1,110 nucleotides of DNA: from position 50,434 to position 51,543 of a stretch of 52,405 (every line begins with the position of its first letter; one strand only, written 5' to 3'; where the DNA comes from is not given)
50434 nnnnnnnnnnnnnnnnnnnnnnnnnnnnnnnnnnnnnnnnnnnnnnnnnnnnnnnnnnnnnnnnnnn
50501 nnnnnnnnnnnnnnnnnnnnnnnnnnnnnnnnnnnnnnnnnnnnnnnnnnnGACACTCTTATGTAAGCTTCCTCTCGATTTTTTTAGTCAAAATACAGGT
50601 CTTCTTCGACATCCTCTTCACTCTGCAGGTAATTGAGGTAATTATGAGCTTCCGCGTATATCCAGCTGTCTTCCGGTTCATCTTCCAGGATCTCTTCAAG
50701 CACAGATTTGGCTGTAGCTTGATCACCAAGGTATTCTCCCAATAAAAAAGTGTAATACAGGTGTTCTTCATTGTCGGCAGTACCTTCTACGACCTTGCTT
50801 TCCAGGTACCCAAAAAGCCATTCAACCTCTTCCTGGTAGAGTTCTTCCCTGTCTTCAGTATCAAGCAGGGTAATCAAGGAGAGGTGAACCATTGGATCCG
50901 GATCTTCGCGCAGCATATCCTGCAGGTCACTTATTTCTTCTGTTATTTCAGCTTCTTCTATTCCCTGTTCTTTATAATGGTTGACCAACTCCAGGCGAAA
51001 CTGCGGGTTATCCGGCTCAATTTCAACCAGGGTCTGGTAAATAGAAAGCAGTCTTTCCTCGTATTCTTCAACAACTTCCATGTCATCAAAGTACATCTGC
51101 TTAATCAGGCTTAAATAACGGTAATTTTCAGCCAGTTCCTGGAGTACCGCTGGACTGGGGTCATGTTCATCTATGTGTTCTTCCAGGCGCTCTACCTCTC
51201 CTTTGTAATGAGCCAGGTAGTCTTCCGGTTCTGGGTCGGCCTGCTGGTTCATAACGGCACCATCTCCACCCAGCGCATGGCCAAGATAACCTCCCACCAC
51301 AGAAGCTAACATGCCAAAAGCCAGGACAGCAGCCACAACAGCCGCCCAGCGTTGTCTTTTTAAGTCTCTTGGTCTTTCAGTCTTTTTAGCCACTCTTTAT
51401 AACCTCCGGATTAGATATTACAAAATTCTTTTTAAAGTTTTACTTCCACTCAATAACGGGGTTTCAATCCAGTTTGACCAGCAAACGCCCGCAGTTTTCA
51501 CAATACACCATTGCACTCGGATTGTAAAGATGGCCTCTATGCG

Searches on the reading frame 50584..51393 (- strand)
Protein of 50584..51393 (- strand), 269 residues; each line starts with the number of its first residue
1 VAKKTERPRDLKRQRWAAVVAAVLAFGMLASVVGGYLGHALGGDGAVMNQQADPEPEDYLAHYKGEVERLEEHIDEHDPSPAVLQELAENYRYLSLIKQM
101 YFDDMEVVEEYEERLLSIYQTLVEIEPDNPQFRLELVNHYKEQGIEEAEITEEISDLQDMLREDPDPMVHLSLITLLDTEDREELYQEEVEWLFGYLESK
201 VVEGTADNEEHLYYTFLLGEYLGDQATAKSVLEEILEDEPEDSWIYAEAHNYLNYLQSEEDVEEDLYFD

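Call 12: search_protein_families(library=pfam, proteins=[window:50584-51393:-])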
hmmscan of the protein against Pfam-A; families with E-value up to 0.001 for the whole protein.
window:50584-51393:- (269 aa): 2 families
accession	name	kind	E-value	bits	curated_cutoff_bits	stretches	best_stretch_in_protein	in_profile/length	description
PF13428.12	TPR_14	-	5.9e-05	23.8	23.5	0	220-247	12-39/44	Tetratricopeptide repeat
PF14559.12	TPR_19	-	0.0002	22.1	25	0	117-144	12-39/68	Tetratricopeptide repeat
